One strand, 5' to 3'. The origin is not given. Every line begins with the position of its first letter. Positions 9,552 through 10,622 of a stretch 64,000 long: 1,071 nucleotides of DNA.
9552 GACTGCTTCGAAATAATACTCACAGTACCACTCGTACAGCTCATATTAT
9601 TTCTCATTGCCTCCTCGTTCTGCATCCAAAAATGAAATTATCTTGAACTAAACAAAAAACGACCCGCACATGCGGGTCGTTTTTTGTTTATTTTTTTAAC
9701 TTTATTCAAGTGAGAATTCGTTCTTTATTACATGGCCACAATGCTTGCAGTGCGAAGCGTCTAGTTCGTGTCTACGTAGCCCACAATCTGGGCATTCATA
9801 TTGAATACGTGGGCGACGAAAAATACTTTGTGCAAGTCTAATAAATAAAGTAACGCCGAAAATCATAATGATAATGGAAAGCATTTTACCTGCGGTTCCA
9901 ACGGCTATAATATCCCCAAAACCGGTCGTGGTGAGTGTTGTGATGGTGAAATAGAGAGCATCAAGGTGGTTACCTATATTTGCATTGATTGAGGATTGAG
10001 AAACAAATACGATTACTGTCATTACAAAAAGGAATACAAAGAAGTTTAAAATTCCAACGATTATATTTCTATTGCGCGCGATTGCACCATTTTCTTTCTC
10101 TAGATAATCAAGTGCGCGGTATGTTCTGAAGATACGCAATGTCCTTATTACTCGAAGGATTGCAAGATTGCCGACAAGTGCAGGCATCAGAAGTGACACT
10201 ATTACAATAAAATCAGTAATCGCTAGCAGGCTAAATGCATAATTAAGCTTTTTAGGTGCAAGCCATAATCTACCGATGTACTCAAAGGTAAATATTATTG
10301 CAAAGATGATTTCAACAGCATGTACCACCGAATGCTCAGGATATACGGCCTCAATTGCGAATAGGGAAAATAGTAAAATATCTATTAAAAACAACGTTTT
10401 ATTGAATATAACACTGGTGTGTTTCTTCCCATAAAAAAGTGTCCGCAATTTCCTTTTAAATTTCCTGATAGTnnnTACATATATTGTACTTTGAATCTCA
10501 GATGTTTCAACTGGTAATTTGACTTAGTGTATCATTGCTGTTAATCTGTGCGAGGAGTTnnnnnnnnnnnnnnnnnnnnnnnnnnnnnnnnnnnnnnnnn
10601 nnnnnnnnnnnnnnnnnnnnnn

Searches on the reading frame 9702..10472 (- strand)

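Call 71: search_protein_families(library=pfam, proteins=[window:9702-10472:-], max_evalue=0.001)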
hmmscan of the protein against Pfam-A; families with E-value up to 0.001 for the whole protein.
window:9702-10472:- (256 aa): 3 families
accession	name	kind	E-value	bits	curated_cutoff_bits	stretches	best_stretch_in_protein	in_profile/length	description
PF00520.37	Ion_trans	-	5.3e-16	59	25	1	32-210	13-222/241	Ion transport protein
PF07885.22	Ion_trans_2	-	7.2e-14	51.9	22.5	1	145-219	3-75/79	Ion channel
PF23455.1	DUF7129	-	0.00027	21.1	30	1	222-251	9-39/45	Domain of unknown function (DUF7129)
